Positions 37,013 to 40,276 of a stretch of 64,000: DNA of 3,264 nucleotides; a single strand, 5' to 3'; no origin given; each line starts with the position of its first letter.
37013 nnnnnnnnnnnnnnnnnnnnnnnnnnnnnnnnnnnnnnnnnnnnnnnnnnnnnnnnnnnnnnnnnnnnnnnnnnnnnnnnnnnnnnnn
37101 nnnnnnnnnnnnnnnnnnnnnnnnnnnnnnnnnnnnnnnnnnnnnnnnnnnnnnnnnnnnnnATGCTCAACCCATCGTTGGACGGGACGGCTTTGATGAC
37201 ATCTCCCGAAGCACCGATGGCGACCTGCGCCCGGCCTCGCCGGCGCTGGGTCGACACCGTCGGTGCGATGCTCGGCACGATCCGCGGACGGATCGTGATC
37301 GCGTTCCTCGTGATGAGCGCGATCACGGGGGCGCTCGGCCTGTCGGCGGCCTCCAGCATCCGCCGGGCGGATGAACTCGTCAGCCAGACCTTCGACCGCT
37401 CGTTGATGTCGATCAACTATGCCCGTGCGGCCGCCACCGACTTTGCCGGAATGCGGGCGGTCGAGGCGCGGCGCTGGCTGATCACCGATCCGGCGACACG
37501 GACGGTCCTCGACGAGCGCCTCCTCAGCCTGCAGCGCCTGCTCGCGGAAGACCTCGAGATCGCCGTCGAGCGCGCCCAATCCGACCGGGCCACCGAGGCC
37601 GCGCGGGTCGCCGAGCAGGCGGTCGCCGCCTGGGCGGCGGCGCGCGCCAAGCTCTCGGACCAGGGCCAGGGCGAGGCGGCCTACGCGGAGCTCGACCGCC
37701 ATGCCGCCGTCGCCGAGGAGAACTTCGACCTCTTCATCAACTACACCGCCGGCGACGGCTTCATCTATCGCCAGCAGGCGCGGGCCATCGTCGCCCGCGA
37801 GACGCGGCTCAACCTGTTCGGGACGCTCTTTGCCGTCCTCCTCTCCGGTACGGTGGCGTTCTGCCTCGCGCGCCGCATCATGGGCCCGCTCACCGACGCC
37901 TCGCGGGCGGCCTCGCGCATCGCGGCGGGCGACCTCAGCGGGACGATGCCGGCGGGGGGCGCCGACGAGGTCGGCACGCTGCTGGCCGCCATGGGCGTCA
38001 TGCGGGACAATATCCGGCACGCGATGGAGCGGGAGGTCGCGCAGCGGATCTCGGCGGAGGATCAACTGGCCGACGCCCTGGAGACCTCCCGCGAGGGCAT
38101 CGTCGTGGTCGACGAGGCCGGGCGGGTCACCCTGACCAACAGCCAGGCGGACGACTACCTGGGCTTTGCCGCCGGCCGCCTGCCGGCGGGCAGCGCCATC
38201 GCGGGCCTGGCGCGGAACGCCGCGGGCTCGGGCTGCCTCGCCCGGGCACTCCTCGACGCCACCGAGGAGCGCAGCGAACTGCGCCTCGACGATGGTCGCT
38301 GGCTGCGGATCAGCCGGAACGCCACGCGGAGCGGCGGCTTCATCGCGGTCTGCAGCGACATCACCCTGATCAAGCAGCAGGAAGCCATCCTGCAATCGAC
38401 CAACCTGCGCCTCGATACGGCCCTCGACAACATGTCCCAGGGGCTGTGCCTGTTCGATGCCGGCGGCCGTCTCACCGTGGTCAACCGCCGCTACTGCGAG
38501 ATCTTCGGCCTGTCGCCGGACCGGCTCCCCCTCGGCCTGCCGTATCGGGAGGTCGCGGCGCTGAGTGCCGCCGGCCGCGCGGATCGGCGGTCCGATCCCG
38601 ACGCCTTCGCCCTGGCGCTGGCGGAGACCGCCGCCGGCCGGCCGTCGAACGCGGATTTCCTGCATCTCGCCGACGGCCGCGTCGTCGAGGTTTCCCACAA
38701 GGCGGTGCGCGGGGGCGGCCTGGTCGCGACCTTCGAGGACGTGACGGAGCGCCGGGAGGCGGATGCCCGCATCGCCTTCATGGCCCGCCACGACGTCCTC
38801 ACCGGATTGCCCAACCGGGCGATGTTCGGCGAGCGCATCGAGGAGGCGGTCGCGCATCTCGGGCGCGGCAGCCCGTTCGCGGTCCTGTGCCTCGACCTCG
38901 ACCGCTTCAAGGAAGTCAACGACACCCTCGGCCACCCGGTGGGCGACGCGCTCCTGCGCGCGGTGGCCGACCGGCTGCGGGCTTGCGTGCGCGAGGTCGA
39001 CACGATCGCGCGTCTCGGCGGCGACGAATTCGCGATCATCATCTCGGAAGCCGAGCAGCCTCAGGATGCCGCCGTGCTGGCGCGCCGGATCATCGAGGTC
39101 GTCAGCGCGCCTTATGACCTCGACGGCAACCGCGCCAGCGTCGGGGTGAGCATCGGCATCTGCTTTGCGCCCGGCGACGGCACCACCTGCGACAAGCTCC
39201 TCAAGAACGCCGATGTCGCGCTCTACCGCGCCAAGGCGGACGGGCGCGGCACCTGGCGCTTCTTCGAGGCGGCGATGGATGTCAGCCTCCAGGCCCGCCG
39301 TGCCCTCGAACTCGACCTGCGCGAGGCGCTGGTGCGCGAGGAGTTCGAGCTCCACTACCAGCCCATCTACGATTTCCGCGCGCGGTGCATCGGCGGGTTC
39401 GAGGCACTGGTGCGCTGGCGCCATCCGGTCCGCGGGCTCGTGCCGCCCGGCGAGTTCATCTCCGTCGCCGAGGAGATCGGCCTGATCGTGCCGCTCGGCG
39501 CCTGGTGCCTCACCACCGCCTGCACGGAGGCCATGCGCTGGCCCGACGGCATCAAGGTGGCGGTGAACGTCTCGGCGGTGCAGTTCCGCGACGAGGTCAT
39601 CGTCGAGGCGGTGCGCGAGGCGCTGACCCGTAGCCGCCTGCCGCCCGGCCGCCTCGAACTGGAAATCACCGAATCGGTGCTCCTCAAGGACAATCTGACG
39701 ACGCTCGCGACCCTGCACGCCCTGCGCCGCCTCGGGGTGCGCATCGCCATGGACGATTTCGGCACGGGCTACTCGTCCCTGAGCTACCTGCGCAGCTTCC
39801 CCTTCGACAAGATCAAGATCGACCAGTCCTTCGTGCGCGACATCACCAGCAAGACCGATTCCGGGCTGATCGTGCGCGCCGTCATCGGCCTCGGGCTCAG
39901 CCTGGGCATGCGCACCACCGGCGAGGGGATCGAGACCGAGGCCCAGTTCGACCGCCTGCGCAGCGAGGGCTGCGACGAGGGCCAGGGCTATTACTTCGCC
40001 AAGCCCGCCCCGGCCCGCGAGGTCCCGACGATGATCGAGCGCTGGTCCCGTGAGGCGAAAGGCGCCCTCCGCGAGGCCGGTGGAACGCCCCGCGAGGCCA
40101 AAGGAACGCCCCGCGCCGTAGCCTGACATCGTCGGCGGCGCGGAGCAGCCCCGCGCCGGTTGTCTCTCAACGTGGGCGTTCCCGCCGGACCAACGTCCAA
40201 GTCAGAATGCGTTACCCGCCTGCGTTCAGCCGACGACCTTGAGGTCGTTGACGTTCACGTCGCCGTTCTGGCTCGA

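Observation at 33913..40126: Putative periplasmic redox chain linked to c-di-GMP: di-heme peroxidase/MauG-like, DoxX-like membrane protein, cupredoxin, GGDEF-EAL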

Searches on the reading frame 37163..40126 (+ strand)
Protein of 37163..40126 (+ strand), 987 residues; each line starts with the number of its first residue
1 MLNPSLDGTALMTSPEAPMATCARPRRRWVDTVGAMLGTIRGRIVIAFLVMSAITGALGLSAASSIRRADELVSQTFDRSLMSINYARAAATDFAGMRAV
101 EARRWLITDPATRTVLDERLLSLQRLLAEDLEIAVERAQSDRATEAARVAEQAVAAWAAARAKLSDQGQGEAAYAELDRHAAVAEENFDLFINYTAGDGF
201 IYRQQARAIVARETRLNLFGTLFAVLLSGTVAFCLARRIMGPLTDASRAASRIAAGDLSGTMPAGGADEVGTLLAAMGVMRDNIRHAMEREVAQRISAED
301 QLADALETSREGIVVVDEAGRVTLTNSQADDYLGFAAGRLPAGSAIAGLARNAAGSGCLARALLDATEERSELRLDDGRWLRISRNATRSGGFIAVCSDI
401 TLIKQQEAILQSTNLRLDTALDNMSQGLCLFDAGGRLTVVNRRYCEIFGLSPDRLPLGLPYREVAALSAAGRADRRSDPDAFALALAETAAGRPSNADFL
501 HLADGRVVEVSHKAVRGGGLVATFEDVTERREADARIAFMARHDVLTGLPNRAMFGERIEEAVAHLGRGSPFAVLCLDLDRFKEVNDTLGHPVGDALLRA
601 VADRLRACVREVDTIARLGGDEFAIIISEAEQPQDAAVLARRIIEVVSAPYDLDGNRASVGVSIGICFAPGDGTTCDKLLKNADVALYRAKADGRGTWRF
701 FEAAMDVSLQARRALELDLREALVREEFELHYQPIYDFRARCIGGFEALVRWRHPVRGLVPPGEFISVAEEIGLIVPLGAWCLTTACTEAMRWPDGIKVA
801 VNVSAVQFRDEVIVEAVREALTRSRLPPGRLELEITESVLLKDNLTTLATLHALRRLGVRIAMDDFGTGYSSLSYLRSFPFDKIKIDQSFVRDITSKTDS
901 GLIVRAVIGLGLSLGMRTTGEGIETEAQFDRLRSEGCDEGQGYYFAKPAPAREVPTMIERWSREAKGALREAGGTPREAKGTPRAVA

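Call 3: search_protein_families(library=pfam, proteins=[window:37163-40126:+], max_evalue=0.01)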
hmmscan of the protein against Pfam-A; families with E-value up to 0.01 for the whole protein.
window:37163-40126:+ (987 aa): 8 families
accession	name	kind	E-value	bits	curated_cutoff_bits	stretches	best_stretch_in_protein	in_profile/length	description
PF00563.25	EAL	-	2.3e-72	243.6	31.3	1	718-948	3-236/236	EAL domain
PF00990.26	GGDEF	-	6.5e-49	166.2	23.8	1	541-696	1-160/161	Diguanylate cyclase, GGDEF domain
PF12860.13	PAS_7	-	2.1e-36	125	27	2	421-534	1-114/115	PAS fold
PF13188.13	PAS_8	-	1.4e-12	47.4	21.8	1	416-462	2-48/65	PAS domain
PF00672.30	HAMP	-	4.4e-12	46.6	25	1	235-285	2-52/53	HAMP domain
PF08448.16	PAS_4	-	3.8e-11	43.6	23.1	1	421-532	1-110/110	PAS fold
PF00989.32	PAS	-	4.7e-11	43.1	22.6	2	303-400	4-113/113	PAS fold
PF12729.13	4HB_MCP_1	-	0.00026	21.1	27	1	39-181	3-148/181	Four helix bundle sensory module for signal transduction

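Call 4: search_protein_families(library=ncbifam, proteins=[window:37163-40126:+], max_evalue=0.01)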
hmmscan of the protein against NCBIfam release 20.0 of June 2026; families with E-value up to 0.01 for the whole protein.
window:37163-40126:+ (987 aa): 40 families (the best 25 are shown)
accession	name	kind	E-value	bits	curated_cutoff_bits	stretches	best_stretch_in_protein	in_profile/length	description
NF045675.1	PhdiestaseDibA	equivalog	7.9e-143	477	980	1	520-954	182-621/623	phosphodiesterase DibA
NF007474.0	PRK10060.1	equivalog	8.5e-120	400.9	782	1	521-964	217-656/663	cyclic di-GMP phosphodiesterase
NF053781.1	cdiGMPphdstlr2612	equivalog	7.6e-117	391.5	1600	1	394-958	694-1265/1268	Tlr1612 family c-di-GMP phosphodiesterase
NF008467.0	PRK11359.1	equivalog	4.8e-101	339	857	1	529-960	364-794/800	oxygen-sensing cyclic-di-GMP phosphodiesterase DosP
NF052458.1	PhdiestGepA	equivalog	2.6e-100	336.9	1200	2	521-956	404-839/840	phosphodiesterase GepA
NF008807.1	PRK11829.1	equivalog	4e-79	266.4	733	1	538-954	239-658/670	biofilm formation regulator HmsP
NF007298.0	PRK09776.1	equivalog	9.9e-79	265.4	1135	1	519-952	662-1100/1111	diguanylate cyclase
NF007423.1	PRK09966.1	equivalog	1e-49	169.5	325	1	532-691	230-390/390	diguanylate cyclase DgcN/YfiN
NF007839.0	PRK10551.1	equivalog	1.3e-49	169.1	461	1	715-958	264-510/518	cyclic di-GMP phosphodiesterase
TIGR00254.1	GGDEF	domain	8e-42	142.8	37.4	1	538-699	2-165/168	diguanylate cyclase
NF045673.1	c-di-GMPRcptLapD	equivalog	1.2e-39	136.2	1020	1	520-950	218-646/647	cyclic di-GMP receptor LapD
NF038266.1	diguan_SiaD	equivalog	1.8e-38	132.3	290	1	531-696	84-250/252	biofilm regulation diguanylate cyclase SiaD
NF008281.1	PRK11059.1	equivalog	2.5e-36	125.2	663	1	529-950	209-631/633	RNase E specificity factor CsrD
NF007380.0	PRK09894.1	equivalog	4.2e-36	124.8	256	1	538-697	126-283/296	diguanylate cyclase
NF052596.1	RR_EAL_PvrR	equivalog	2.4e-35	121.9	580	1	716-957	144-388/398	response regulator cyclic di-GMP phosphodiesterase PvrR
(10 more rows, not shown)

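Call 75: find_homologous_proteins(query=window:37163-40126:+, region=40-290, max_evalue=0.001)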
Query window:37163-40126:+, residues 40-290 (251 aa): 816 proteins with E <= 0.001 among 8000 candidates; the best 120 are listed.
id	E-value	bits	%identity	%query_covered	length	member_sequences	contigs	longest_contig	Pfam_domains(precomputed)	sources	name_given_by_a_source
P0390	6.9e-147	505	100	100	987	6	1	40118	PF00672.31,PF13188.14,PF12860.14,PF08448.17,PF00563.26,PF00989.32,PF00990.27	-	-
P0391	1.6e-130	452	90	100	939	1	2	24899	PF00672.31,PF13188.14,PF12860.14,PF08448.17,PF00563.26,PF00989.32,PF00990.27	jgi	jgi:diguanylate cyclase (GGDEF)-like protein/PAS domain S-box-containing protein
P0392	1.4e-129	448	90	100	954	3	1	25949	PF00672.31,PF13188.14,PF12860.14,PF08448.17,PF00563.26,PF00989.32,PF00990.27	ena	-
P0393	7.6e-129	446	89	100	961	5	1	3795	PF00672.31,PF13188.14,PF12860.14,PF08448.17,PF00563.26,PF00989.32,PF00990.27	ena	-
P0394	6.0e-128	443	87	100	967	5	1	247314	PF00672.31,PF13188.14,PF12860.14,PF08448.17,PF00563.26,PF00989.32,PF00990.27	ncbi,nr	ncbi:deubiquitinase [Methylobacterium sp. Leaf113]|nr:deubiquitinase [Methylobacterium sp. Leaf113]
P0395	9.0e-127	439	87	100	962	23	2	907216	PF00672.31,PF13188.14,PF12860.14,PF08448.17,PF00563.26,PF00989.32,PF00990.27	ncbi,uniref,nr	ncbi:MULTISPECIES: EAL domain-containing protein [unclassified Methylobacterium]|uniref:EAL domain-c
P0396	3.5e-126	437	87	100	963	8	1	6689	PF00672.31,PF13188.14,PF12860.14,PF12729.14,PF08448.17,PF00563.26,PF00989.32,PF00990.27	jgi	jgi:diguanylate cyclase (GGDEF)-like protein/PAS domain S-box-containing protein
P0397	1.4e-120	419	86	100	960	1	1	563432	PF00672.31,PF13188.14,PF12860.14,PF08448.17,PF00563.26,PF00989.32,PF00990.27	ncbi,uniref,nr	ncbi:EAL domain-containing protein [Methylobacterium sp. J-068]|uniref:EAL domain-containing protein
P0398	2.5e-105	369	76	100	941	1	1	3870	PF00672.31,PF13188.14,PF12860.14,PF08448.17,PF00563.26,PF00989.32,PF00990.27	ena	-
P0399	2.6e-104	366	75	100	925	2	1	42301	PF00672.31,PF13188.14,PF12860.14,PF08448.17,PF00563.26,PF00989.32,PF00990.27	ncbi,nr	ncbi:EAL domain-containing protein [Methylobacterium sp. BTF04]|nr:EAL domain-containing protein [Me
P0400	3.3e-100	352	74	100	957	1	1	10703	PF00672.31,PF13188.14,PF12860.14,PF08448.17,PF00563.26,PF00989.32,PF00990.27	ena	-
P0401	4.7e-94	332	69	100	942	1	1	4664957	PF00672.31,PF13188.14,PF12860.14,PF08448.17,PF00563.26,PF00989.32,PF00990.27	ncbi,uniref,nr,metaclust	ncbi:EAL domain-containing protein [Methylobacterium sp. 77]|uniref:EAL domain-containing protein n=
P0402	4.7e-93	329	68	100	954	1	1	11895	PF00672.31,PF13188.14,PF12860.14,PF12729.14,PF08448.17,PF00563.26,PF00989.32,PF00990.27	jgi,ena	-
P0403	4.7e-93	329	68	100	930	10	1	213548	PF00672.31,PF13188.14,PF12860.14,PF08448.17,PF00563.26,PF00989.32,PF00990.27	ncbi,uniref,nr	ncbi:deubiquitinase [Methylobacterium sp. Leaf469]|uniref:EAL domain-containing protein n=1 Tax=Meth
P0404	5.7e-93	329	69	100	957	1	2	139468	PF00672.31,PF13188.14,PF12860.14,PF08448.17,PF00563.26,PF00989.32,PF00990.27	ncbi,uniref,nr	ncbi:EAL domain-containing protein [Methylobacterium marchantiae]|uniref:EAL domain-containing prote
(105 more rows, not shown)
